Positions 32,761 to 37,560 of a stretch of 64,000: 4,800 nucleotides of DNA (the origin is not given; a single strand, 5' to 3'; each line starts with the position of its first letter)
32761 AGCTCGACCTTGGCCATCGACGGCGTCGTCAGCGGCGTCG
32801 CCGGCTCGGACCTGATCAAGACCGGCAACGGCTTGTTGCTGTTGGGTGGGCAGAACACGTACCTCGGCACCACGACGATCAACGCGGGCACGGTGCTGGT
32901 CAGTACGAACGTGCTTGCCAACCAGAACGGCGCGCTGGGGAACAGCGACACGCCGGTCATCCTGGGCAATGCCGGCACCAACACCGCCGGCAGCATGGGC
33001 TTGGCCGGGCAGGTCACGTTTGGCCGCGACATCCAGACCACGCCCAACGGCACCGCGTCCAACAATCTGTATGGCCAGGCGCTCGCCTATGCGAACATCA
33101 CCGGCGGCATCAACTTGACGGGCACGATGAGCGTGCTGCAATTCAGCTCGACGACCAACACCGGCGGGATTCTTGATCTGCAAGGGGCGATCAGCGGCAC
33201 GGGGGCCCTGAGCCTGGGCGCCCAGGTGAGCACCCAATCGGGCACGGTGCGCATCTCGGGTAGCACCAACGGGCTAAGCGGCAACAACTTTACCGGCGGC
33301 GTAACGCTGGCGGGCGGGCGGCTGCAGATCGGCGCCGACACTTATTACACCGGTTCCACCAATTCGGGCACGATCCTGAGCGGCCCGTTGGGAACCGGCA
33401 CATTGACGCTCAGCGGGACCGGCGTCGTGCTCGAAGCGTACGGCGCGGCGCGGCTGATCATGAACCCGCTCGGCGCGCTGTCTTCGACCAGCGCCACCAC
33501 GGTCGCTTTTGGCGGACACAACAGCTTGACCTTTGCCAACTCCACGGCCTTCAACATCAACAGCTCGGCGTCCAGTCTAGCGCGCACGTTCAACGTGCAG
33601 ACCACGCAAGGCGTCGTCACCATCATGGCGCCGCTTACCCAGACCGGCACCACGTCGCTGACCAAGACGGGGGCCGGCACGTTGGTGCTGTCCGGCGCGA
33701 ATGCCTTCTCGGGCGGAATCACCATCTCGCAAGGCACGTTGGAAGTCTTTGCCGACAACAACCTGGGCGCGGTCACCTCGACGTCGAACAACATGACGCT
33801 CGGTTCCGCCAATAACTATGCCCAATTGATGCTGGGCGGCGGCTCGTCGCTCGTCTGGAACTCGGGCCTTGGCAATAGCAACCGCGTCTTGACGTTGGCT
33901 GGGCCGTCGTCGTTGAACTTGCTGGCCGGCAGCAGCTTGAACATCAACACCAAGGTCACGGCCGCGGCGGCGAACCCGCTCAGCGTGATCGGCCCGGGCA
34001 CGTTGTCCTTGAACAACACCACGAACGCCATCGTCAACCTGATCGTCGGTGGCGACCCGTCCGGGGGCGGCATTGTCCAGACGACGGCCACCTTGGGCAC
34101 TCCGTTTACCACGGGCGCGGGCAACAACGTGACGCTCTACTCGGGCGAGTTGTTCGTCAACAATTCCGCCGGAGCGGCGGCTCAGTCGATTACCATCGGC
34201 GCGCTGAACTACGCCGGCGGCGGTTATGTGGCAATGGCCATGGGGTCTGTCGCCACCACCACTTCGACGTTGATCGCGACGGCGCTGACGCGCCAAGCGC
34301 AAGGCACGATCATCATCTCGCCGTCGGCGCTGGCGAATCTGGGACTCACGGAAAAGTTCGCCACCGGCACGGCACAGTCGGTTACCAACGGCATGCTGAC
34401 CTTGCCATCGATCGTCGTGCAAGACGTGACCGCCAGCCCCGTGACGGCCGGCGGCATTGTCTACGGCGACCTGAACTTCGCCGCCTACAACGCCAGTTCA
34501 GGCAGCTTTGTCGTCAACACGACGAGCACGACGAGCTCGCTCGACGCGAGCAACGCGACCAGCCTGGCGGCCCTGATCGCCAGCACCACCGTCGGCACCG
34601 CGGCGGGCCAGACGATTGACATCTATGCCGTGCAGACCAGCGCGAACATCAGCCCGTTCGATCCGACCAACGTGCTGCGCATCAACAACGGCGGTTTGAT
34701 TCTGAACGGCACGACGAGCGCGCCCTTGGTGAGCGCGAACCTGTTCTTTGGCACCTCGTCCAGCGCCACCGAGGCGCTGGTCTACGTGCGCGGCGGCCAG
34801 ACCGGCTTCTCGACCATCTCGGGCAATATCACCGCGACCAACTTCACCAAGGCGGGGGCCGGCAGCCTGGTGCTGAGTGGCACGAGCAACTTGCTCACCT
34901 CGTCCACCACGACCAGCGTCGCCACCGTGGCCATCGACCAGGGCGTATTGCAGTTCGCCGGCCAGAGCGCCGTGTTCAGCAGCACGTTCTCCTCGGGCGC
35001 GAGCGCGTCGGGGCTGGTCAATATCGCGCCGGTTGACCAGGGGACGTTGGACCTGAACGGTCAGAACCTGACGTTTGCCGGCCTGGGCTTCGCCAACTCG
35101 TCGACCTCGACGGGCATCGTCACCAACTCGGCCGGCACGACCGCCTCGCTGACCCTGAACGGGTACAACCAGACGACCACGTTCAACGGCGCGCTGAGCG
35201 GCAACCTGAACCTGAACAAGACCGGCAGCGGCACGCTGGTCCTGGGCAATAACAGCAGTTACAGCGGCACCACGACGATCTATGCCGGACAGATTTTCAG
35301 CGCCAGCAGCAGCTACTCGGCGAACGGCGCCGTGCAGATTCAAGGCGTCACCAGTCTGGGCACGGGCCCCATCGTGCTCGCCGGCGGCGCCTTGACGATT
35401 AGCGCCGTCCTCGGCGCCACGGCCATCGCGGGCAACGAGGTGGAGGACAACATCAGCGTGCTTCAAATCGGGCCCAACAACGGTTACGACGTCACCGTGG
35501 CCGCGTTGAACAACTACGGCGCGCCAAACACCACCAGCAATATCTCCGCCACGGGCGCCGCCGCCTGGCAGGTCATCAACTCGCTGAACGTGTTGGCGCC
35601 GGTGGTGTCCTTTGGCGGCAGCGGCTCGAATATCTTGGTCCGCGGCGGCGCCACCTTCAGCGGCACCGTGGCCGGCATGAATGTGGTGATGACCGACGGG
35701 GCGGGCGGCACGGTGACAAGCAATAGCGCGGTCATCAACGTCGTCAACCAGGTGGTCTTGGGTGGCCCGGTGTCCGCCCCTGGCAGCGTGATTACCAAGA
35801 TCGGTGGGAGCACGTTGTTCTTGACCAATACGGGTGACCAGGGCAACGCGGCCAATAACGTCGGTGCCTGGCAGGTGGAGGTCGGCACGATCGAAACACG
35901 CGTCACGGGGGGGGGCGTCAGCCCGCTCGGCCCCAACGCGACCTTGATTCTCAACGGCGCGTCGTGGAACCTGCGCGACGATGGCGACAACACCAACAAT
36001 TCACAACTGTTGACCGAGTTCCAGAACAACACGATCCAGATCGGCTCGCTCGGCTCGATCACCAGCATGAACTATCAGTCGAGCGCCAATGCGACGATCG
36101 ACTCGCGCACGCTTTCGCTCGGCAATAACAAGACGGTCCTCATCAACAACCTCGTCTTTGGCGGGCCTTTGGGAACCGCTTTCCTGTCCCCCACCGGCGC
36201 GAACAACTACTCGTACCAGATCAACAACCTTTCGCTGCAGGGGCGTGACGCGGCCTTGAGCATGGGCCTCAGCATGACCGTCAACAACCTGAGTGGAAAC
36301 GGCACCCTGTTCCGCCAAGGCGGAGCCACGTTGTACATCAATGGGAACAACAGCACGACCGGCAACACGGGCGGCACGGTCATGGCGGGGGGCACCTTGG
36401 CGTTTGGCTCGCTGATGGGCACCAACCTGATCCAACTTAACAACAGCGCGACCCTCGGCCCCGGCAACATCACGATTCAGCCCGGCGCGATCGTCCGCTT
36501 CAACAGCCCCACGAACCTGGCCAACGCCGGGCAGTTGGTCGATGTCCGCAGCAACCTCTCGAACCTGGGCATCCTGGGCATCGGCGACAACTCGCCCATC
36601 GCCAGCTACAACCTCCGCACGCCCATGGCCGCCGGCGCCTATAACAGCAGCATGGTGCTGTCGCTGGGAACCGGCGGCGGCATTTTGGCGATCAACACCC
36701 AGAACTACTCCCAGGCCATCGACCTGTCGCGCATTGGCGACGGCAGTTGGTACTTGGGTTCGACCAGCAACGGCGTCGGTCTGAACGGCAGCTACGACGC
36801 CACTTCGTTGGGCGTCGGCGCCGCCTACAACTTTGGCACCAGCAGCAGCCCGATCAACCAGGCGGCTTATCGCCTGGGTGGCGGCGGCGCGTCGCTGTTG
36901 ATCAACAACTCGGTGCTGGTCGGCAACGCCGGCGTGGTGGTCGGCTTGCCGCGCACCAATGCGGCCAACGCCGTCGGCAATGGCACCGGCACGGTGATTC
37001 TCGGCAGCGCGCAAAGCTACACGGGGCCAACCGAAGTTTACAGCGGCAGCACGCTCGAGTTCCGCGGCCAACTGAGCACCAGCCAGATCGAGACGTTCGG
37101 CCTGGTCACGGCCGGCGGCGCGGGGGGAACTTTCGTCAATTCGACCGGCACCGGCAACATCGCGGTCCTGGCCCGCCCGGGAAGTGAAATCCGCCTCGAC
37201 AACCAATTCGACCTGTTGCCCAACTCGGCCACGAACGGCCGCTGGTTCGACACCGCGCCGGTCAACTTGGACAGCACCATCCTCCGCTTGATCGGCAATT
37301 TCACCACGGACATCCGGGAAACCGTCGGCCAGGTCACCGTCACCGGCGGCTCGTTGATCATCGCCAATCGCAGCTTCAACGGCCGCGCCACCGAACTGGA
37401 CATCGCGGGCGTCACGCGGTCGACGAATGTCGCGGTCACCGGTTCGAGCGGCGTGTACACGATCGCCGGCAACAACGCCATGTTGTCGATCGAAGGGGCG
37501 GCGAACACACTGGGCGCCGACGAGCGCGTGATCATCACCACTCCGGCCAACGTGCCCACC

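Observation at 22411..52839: Single 30.4-kb ORF: a 10,142-aa PEP-CTERM-tailed beta-strand-repeat giant protein of unknown function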

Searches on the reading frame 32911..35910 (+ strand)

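Call 93: search_protein_families(library=pfam, proteins=[window:32911-35910:+], max_evalue=0.1)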
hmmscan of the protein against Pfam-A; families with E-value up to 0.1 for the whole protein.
window:32911-35910:+ (1000 aa): 1 family
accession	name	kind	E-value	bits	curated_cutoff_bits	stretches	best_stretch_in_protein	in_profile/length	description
PF12951.13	PATR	-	4.8e-17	62.1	27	3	250-279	1-30/30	Passenger-associated-transport-repeat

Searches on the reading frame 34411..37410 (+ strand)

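Call 4: search_protein_families(library=pfam, proteins=[window:34411-37410:+], max_evalue=0.01)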
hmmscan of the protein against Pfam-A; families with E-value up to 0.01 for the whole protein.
window:34411-37410:+ (1000 aa): 1 family
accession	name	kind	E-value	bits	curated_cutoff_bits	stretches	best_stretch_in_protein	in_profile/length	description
PF12951.13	PATR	-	1.1e-07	32.2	27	2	268-293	1-26/30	Passenger-associated-transport-repeat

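Call 7: search_protein_families(library=ncbifam, proteins=[window:34411-37410:+], max_evalue=0.01)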
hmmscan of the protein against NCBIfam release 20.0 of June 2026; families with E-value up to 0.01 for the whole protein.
window:34411-37410:+ (1000 aa): 1 family
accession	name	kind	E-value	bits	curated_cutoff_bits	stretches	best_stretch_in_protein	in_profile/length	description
TIGR02601.1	autotrns_rpt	repeat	5.2e-08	32.5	19.85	2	267-293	1-27/32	beta strand repeat protein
